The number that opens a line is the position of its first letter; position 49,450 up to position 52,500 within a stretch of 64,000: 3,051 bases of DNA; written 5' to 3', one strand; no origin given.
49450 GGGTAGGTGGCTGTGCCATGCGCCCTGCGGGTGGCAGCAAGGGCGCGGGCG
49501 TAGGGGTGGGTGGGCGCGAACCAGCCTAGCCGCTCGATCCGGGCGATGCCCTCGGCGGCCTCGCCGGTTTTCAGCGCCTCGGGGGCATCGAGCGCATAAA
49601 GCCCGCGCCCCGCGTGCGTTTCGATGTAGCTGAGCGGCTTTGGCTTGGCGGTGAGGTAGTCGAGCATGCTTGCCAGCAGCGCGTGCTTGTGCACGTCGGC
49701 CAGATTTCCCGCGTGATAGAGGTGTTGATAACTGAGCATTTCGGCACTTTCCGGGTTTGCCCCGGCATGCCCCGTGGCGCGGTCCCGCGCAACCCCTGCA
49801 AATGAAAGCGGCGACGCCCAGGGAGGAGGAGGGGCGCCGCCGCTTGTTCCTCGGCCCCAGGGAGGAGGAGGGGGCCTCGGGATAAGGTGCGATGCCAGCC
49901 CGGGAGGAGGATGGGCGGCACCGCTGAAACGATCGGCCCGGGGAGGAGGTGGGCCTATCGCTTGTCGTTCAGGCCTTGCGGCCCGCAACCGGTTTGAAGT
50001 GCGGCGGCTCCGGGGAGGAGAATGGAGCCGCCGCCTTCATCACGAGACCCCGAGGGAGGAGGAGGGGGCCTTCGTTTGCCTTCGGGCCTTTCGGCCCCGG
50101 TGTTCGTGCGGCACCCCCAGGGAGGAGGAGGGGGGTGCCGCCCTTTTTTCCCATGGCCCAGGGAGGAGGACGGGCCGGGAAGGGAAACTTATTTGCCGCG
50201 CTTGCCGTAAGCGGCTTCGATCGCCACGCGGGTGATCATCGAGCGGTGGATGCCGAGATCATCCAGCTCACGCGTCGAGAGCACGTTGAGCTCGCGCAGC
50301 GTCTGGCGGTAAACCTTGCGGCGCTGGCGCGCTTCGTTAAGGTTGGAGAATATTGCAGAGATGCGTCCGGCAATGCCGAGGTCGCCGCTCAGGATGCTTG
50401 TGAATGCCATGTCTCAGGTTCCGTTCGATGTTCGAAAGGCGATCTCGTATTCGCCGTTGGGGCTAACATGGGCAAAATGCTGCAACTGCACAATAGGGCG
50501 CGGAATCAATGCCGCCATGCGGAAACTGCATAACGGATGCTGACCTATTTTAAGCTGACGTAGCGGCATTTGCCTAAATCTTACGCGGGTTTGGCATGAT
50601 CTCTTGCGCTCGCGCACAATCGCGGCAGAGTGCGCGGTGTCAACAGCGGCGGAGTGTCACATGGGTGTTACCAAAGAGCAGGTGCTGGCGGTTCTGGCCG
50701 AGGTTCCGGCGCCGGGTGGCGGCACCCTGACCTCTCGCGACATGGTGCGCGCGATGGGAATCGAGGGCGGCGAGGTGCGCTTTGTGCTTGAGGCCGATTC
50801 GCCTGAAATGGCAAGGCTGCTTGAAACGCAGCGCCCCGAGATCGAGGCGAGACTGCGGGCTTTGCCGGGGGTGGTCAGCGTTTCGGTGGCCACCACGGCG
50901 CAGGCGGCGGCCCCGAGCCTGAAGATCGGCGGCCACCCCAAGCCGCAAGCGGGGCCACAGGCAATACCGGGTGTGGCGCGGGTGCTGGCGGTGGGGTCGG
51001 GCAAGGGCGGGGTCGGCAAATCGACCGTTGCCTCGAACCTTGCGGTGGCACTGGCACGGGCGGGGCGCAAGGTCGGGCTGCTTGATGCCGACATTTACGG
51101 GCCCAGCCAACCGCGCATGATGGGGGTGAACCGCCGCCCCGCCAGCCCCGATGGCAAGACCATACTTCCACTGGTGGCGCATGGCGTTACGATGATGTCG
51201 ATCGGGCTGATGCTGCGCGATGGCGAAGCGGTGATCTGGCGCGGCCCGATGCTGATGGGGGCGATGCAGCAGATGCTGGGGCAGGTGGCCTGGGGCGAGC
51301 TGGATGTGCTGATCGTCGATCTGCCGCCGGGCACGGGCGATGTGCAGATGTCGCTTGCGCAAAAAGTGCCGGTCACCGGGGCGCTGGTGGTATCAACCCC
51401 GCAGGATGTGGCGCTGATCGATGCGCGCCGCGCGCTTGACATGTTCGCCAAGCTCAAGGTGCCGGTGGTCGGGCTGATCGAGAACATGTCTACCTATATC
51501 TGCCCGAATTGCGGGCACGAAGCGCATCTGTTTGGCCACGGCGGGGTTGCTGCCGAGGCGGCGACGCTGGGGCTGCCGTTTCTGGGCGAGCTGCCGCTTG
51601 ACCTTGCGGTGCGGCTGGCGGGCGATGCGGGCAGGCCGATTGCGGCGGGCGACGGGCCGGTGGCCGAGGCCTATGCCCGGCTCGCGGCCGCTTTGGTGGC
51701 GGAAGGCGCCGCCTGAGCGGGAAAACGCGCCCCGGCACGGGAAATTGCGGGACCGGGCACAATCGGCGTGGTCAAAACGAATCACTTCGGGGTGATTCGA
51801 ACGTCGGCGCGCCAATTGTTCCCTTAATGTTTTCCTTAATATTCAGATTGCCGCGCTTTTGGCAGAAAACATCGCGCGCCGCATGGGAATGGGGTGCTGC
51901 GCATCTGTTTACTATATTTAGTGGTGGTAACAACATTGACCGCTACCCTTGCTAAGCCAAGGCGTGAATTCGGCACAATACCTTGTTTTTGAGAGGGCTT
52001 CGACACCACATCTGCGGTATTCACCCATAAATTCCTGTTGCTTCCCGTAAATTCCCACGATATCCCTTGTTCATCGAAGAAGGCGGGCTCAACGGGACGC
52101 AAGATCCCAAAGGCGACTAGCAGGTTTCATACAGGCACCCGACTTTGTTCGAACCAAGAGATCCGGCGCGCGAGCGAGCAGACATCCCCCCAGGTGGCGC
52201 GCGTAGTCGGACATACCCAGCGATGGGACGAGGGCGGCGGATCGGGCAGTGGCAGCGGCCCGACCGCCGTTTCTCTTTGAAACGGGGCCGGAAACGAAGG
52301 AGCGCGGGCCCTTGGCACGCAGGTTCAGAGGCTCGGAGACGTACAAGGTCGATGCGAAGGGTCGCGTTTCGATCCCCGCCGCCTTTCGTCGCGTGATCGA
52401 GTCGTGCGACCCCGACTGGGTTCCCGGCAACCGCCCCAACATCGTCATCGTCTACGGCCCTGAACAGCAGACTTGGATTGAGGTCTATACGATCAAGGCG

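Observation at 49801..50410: DUF1127 gene followed by four tandem two-hairpin units with CCUCCUCCC loops (ccaF1-CcsR-type anti-Shine-Dalgarno sRNA array)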

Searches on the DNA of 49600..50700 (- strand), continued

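Call 28: search_rna_families(source=window, start=49887, end=49995, threshold=evalue, max_evalue=10, show_alignments=2)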
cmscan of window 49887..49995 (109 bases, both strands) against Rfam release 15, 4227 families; matches with E-value up to 10: 6.
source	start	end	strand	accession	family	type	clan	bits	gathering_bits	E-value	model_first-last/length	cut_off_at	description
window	49887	49959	-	RF02791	CcsR1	Gene; sRNA;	-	33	65.3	5.5e-07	7-80/83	no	Conserved CCUCCUCCC motif stress-induced RNA 1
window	49887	49967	-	RF02344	ar14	Gene; sRNA;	-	32.7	58.8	4.4e-05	1-81/123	3'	Alphaproteobacterial ar14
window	49902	49937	+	RF01074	RF_site1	Cis-reg; frameshift_element;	-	20.7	40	0.053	1-40/40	no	Putative RNA-dependent RNA polymerase ribosomal frameshift site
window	49887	49963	-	RF01066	6C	Cis-reg;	-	20.3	47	0.53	1-72/75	3'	6C RNA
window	49887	49922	-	RF02994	IMPDH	Gene; sRNA;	-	13.2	95.4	1.6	15-72/108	no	IMPDH RNA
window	49887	49937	+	RF01788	drz-agam-2-2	Gene; ribozyme;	-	11.9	38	0.24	141-191/191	5'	drz-agam-2-2 ribozyme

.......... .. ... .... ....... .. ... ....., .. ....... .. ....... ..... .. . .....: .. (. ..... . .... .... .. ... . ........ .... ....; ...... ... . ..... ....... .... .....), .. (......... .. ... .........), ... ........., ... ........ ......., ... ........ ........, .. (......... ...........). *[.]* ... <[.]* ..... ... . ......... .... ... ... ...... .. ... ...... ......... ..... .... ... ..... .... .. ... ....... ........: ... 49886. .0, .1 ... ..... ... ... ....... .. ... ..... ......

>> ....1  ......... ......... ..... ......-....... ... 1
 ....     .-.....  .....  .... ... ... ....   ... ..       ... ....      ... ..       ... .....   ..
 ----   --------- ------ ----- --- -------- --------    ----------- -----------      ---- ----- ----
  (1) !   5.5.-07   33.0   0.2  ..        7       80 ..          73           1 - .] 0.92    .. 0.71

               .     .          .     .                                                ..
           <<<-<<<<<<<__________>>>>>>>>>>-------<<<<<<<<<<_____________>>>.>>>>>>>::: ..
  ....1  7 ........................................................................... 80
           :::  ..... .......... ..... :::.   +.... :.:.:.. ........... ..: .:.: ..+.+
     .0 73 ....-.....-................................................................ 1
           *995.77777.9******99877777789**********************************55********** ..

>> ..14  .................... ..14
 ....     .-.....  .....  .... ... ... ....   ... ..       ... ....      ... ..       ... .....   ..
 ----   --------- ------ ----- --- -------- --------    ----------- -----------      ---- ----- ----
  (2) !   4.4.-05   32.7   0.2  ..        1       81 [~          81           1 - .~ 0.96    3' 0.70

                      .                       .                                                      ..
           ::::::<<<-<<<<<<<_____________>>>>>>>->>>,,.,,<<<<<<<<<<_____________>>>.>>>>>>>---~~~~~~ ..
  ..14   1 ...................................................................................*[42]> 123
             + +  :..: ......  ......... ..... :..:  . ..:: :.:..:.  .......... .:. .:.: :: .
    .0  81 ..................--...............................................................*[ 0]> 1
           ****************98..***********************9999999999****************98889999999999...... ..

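Call 30: search_rna_families(sources=[L007, L006, L001, L002, L003, L004], threshold=gathering)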
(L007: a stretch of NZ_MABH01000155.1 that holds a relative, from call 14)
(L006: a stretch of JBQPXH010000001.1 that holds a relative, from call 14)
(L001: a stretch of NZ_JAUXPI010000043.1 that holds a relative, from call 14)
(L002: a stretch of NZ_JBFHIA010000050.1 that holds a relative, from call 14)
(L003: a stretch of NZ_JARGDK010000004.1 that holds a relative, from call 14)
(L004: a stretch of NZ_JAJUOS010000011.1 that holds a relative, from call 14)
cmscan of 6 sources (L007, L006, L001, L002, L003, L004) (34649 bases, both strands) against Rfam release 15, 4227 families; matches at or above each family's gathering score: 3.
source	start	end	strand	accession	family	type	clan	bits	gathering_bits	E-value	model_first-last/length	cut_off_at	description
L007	3190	3272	+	RF02791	CcsR1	Gene; sRNA;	-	106.2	65.3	3.9e-26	1-83/83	no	Conserved CCUCCUCCC motif stress-induced RNA 1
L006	3192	3274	+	RF02791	CcsR1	Gene; sRNA;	-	77.5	65.3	1.2e-17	1-83/83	no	Conserved CCUCCUCCC motif stress-induced RNA 1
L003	3423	3552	+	RF02344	ar14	Gene; sRNA;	-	59.3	58.8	1.8e-08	1-123/123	no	Alphaproteobacterial ar14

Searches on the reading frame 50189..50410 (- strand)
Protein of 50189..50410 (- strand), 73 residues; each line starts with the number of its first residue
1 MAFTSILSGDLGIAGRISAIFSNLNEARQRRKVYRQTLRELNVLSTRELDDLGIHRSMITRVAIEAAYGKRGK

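Call 5: search_protein_families(library=pfam, proteins=[window:50189-50410:-], max_evalue=1)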
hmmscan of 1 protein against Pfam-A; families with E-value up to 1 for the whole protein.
window:50189-50410:- (73 aa): 2 families
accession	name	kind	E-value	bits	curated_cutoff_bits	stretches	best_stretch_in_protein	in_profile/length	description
PF06568.16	DUF1127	-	6.1e-12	45.5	23.3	1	27-59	4-36/37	Domain of unknown function (DUF1127)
PF13338.12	AbiEi_4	-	0.0064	17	25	1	39-61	9-31/49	Transcriptional regulator, AbiEi antitoxin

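Call 14: find_related_loci(query=window:50189-50410:-, collection=genome_contigs, flank=3000)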
Query window:50189-50410:- (73 aa) in genome_contigs; peptide patterns used: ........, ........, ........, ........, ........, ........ (x = any residue, [..] = any of these).
600 stretches matched a pattern (row limit reached: there are more); 55 encode a relative of the query (tblastn E <= 1e-3); 55 distinct loci.
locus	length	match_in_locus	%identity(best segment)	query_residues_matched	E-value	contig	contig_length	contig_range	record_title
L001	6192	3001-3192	77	10-73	1e-27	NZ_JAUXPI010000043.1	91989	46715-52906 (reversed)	MAG: Phaeovulum sp. isolate C10_metabat.bin.22 C10_k141_126819, whole genome shotgun sequence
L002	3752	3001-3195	72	4-70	2e-26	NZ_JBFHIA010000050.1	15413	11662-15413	MAG: Phaeovulum sp. isolate Mix_sand07.2021.05.G.26 k141_800192_length_15413_cov_102.7321, whole genome shotgun sequence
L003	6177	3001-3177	68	8-70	7e-24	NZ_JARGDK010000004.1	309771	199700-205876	Pseudothioclava nitratireducens strain MCCC 1A06955 NODE_4_length_309771_cov_225.804982, whole genome shotgun sequence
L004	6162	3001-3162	76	17-70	2e-23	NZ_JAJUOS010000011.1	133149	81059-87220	Rhodobacter flavimaris strain WL0062 NODE_11_length_133149_cov_104.514764, whole genome shotgun sequence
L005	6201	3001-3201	63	4-70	2e-22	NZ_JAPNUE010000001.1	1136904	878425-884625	Frigidibacter sp. RF13 NODE_1_length_1136904_cov_262.562396, whole genome shotgun sequence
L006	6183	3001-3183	61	9-69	2e-21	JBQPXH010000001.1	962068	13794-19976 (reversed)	Rhodobacter sp. NSM assembly_contig_1, whole genome shotgun sequence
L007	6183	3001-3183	61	9-69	4e-21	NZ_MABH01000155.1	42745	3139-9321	Cereibacter johrii strain JA192 Masurca_390_len_New_1:42745, whole genome shotgun sequence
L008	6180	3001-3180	62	10-69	4e-21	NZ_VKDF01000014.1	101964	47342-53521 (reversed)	Paracoccus sp. M683 scaffold14, whole genome shotgun sequence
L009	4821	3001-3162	70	17-70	9e-21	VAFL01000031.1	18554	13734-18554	MAG: Paracoccus denitrificans isolate S2_012_000_R3_94 S2_012_000_R3_scaffold_533, whole genome shotgun sequence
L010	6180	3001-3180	63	11-70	1e-20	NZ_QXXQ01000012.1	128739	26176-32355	Gemmobacter lutimaris strain YJ-T1-11 scaffold_12, whole genome shotgun sequence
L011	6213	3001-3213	58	1-70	2e-20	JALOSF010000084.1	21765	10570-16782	MAG: Cypionkella sp. isolate Prado200 scaffold_10049, whole genome shotgun sequence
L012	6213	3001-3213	56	1-70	5e-20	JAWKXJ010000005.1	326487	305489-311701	MAG: Paracoccaceae bacterium isolate BC2.130 BC2.130.fa-5, whole genome shotgun sequence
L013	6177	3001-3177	64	12-70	4e-20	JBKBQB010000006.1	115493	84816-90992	MAG: Paracoccaceae bacterium isolate 21I_056.bin.11 NODE_107_length_115493_cov_3.038632, whole genome shotgun sequence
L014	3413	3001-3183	62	12-72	4e-20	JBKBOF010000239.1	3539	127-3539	MAG: Paracoccaceae bacterium isolate 21H_023.bin.42 NODE_241_length_3539_cov_27.046794, whole genome shotgun sequence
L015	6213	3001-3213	58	1-70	6e-20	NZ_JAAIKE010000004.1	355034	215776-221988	Pseudotabrizicola algicola strain ETT8 contig4, whole genome shotgun sequence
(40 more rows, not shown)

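Call 45: find_encoding_contigs(protein=window:50189-50410:-, flank=3000, max_places=4)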
Protein window:50189-50410:- (73 aa): 22 contigs read that carry it; 4 places shown.
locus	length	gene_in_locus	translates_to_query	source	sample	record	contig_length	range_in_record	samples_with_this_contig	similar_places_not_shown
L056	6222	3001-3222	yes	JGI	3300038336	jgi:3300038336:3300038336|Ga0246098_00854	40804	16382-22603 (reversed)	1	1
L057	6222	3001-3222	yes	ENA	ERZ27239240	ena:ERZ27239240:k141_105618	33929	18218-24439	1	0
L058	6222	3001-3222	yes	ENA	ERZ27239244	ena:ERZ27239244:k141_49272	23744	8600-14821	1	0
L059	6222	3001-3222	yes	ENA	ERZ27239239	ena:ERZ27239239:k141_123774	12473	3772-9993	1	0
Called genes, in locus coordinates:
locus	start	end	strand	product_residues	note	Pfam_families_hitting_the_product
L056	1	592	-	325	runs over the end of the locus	PF01795:Methyltransf_5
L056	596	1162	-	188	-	PF02381:MraZ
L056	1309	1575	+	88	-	-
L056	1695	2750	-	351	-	PF01883:FeS_assembly_P, PF01656:CbiA, PF02374:ArsA_ATPase (faint), PF09140:MipZ, PF10609:ParA, PF13614:AAA_31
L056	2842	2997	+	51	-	-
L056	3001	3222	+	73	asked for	PF06568:YjiS-like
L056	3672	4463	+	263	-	PF04378:RsmJ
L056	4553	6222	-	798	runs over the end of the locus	PF00580:UvrD-helicase, PF13245:AAA_19, PF13604:AAA_30 (weak), PF13361:UvrD_C, PF13538:UvrD_C_2 (faint)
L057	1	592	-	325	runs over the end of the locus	PF01795:Methyltransf_5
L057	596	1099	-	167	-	PF02381:MraZ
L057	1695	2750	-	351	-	PF01883:FeS_assembly_P, PF01656:CbiA, PF02374:ArsA_ATPase (faint), PF09140:MipZ, PF10609:ParA, PF13614:AAA_31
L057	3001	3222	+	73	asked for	PF06568:YjiS-like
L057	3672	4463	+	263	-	PF04378:RsmJ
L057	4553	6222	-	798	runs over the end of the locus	PF00580:UvrD-helicase, PF13245:AAA_19, PF13604:AAA_30 (weak), PF13361:UvrD_C, PF13538:UvrD_C_2 (faint)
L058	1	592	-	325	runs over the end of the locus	PF01795:Methyltransf_5, PF13649:Methyltransf_25 (faint)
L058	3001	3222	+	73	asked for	PF06568:YjiS-like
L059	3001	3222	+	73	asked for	PF06568:YjiS-like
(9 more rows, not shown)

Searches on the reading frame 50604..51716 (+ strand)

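Call 19: search_protein_families(library=pfam, proteins=[window:50604-51716:+], max_evalue=0.01)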
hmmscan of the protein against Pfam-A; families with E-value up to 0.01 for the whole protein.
window:50604-51716:+ (370 aa): 11 families
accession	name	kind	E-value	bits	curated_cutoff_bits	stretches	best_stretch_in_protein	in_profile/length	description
PF10609.15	ParA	-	9.6e-97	323.6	27.1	1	124-363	2-244/246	NUBPL iron-transfer P-loop NTPase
PF01883.24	FeS_assembly_P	-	8.4e-15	55.3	23.5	1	24-95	1-73/73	Iron-sulfur cluster assembly protein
PF01656.29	CbiA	-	4.5e-14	52.9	25.4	1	129-345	2-124/125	CobQ/CobB/MinD/ParA nucleotide binding domain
PF13614.12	AAA_31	-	3.9e-09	37.1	27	1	126-164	2-40/177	AAA domain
PF09140.17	MipZ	-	8.8e-09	35.5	20.7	1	127-283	2-141/262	ATPase MipZ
PF02374.21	ArsA_ATPase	-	1.7e-06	27.9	24.3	1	132-163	7-38/305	Anion-transporting ATPase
PF00142.24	Fer4_NifH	-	0.00016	21.7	25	1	133-163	7-37/271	4Fe-4S iron sulfur cluster binding proteins, NifH/frxC family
PF03308.22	MeaB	-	0.0012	18.3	23.1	1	124-163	32-70/273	Methylmalonyl Co-A mutase-associated GTPase MeaB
PF16575.11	CLP1_P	-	0.0019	18.5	26.6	1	133-165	1-33/188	mRNA cleavage and polyadenylation factor CLP1 P-loop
PF13481.12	AAA_25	-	0.0022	18.1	27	1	121-157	26-63/195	AAA domain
PF07015.17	VirC1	-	0.0062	16.3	24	0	127-164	3-40/231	VirC1 protein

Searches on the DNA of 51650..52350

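Call 55: search_rna_families(source=window, start=51650, end=52350, threshold=evalue, max_evalue=1, show_alignments=1)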
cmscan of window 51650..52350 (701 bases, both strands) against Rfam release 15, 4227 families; matches with E-value up to 1: 0.
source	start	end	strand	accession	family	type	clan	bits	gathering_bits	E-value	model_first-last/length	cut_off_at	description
